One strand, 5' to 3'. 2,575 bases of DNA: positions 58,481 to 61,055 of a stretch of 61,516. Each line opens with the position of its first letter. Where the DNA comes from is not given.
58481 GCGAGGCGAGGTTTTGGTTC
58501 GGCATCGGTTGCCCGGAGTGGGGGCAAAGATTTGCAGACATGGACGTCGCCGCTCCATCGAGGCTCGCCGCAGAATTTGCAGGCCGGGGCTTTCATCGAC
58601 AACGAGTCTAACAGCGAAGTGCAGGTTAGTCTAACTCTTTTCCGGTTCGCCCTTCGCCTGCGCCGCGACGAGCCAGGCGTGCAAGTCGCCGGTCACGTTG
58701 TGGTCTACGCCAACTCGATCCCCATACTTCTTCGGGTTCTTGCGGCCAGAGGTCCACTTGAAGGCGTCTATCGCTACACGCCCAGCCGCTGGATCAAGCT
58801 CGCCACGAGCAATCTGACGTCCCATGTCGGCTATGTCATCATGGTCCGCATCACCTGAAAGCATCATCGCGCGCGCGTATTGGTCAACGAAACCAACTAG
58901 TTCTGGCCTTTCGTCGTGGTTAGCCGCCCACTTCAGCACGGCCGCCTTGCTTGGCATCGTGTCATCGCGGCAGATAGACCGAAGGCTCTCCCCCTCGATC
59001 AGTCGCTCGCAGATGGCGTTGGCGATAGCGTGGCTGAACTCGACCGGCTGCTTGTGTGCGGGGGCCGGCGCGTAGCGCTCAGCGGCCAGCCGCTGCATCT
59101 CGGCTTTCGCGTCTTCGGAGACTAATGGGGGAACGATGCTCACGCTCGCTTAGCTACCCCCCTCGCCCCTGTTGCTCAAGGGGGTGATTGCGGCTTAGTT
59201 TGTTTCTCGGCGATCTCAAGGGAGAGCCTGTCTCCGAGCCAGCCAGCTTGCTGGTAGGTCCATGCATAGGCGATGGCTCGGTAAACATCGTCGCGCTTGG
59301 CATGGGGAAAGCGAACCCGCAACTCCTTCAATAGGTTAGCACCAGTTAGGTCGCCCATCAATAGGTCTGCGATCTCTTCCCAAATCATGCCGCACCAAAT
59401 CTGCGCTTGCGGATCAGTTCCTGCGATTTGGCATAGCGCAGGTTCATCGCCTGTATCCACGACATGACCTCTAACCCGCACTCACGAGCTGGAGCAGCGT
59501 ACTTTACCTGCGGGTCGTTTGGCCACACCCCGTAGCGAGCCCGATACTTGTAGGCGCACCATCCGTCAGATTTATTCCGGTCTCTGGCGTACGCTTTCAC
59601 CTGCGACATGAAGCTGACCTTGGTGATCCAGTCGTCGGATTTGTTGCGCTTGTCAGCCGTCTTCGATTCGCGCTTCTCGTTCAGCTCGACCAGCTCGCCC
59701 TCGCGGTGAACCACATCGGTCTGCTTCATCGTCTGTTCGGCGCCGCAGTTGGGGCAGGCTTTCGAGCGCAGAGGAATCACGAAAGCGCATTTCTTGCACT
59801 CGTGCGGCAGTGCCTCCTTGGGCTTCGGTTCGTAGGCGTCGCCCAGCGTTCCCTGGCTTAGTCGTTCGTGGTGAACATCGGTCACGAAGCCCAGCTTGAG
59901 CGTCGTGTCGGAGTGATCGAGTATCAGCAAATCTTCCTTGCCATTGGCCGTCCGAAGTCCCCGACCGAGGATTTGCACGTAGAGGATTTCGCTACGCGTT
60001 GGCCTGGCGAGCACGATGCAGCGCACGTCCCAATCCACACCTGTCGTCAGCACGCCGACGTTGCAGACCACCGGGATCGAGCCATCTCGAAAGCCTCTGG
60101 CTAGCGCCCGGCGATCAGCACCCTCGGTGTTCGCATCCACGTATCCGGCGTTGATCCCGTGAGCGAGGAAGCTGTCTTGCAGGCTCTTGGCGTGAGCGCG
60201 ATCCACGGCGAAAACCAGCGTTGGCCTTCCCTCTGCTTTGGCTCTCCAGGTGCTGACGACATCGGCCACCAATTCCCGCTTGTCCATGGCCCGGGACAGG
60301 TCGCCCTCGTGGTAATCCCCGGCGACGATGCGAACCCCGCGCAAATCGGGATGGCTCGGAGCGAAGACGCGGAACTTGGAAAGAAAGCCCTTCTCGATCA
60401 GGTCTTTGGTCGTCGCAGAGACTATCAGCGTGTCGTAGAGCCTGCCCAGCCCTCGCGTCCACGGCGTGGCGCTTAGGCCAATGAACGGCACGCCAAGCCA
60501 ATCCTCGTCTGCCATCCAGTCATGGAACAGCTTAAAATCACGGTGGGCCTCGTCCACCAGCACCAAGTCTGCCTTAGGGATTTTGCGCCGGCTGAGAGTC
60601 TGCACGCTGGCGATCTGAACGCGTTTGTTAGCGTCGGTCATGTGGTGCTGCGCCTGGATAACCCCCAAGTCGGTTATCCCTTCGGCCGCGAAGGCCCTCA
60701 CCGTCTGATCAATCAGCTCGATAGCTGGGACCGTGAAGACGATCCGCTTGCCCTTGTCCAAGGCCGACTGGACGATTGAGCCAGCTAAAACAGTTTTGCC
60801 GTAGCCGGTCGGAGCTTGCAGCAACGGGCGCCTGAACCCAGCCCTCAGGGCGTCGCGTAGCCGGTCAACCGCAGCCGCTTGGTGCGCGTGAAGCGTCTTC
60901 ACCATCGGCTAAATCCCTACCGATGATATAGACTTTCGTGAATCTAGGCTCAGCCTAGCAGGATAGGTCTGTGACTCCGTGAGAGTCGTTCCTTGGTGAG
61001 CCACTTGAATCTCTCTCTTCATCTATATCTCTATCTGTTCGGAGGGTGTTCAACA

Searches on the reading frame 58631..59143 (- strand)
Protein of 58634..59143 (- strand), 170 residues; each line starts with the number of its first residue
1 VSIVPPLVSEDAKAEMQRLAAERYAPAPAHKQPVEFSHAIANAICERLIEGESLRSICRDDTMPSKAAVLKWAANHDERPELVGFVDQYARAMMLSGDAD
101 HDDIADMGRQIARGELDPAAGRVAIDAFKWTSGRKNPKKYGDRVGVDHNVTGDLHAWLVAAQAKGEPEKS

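Call 26: find_related_loci(query=window:58634-59143:-, collection=viral_contigs, flank=10000)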
Query window:58634-59143:- (170 aa) in viral_contigs; peptide patterns used: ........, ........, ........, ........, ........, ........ (x = any residue, [..] = any of these).
15 stretches matched a pattern; 11 encode a relative of the query (tblastn E <= 1e-3); 11 distinct loci.
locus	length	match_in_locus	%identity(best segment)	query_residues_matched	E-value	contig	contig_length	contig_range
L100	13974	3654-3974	47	32-144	3e-31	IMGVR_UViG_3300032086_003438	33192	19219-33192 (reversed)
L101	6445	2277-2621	45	32-154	1e-30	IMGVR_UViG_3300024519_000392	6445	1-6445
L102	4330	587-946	41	29-154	3e-28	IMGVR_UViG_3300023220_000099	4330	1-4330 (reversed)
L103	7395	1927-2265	40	32-144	2e-25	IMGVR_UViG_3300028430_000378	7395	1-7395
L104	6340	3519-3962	32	1-149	4e-16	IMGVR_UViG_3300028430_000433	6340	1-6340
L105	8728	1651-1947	36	44-149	9e-16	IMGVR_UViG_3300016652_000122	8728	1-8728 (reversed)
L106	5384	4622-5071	32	1-151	2e-15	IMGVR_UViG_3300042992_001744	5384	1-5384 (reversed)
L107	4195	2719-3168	32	1-151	2e-15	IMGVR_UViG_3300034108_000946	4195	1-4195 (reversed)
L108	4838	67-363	36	44-149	2e-15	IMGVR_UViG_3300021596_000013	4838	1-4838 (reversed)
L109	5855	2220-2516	36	44-149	3e-15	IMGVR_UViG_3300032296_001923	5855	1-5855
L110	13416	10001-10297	36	44-149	9e-16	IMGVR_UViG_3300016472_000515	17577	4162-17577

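Call 76: search_protein_families(library=phrogs, proteins=[window:58631-59140:-], max_evalue=0.001)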
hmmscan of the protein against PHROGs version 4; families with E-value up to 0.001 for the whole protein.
window:58631-59140:- (169 aa): 1 family
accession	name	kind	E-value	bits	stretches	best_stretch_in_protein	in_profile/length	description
phrog_1482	-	head and packaging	4.8e-29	101.9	1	26-153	6-127/147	terminase small subunit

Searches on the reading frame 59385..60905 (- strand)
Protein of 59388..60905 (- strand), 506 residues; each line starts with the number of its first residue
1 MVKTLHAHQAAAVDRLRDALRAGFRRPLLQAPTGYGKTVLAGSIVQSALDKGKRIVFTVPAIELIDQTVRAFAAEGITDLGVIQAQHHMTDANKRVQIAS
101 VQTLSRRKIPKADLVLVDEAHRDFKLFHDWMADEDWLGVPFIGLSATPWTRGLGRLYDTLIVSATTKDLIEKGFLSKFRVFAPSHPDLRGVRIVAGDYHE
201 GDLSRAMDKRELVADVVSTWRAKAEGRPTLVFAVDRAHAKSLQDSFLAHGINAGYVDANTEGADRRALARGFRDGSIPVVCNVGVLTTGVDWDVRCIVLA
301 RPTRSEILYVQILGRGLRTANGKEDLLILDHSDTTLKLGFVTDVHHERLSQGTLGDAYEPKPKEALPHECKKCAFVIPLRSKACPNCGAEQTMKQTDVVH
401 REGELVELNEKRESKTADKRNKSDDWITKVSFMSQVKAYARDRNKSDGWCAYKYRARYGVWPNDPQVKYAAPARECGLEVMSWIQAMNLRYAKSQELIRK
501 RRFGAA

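Call 52: find_related_loci(query=window:59388-60905:-, collection=viral_contigs, flank=10000)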
Query window:59388-60905:- (506 aa) in viral_contigs; peptide patterns used: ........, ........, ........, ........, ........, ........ (x = any residue, [..] = any of these).
155 stretches matched a pattern; 154 encode a relative of the query (tblastn E <= 1e-3); the best 80 are kept; 80 distinct loci.
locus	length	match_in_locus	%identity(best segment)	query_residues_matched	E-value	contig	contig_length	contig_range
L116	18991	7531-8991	58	2-495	0e+0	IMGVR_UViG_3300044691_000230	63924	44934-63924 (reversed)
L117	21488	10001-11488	59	1-495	0e+0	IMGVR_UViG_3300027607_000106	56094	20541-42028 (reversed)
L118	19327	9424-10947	55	1-505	0e+0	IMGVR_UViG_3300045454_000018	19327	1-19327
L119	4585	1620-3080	55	1-496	0e+0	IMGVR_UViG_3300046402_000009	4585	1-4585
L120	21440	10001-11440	56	2-493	2e-178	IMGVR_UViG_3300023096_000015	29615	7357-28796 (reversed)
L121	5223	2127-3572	55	1-496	0e+0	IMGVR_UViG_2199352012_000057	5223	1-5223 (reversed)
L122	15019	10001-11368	58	3-463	3e-177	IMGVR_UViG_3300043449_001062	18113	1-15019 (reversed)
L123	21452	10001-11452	55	1-496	6e-177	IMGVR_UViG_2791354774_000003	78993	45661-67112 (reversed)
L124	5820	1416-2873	55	1-496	1e-179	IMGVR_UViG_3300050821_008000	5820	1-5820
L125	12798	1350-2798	55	2-496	6e-177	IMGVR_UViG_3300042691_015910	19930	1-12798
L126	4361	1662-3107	55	1-496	0e+0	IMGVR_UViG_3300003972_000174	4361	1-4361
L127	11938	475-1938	56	3-495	2e-176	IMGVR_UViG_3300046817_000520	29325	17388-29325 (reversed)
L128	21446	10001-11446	55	2-495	3e-176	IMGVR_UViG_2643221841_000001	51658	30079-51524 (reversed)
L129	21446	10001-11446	55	1-496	9e-178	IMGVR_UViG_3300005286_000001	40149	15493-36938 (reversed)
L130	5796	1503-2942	55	1-493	3e-178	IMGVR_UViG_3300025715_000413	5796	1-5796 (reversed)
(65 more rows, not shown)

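Call 76: search_protein_families(library=phrogs, proteins=[window:59385-60902:-], max_evalue=0.001)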
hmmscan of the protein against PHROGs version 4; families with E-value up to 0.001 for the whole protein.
window:59385-60902:- (505 aa): 6 families
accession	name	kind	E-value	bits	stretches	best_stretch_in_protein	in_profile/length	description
phrog_16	-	DNA, RNA and nucleotide metabolism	6.6e-84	283.8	1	2-417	271-674/986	DNA helicase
phrog_16694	-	unknown function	1.1e-23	84.2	2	215-343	548-687/1010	-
phrog_9690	-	DNA, RNA and nucleotide metabolism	1.7e-11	44.7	1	157-333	92-271/306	DNA helicase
phrog_16259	-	DNA, RNA and nucleotide metabolism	2.5e-08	34.5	1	23-121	132-235/330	DNA helicase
phrog_2488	-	DNA, RNA and nucleotide metabolism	2.4e-06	27.6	1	5-72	20-92/579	DNA helicase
phrog_17901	-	DNA, RNA and nucleotide metabolism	0.00026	22.4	1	275-332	11-69/109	DNA helicase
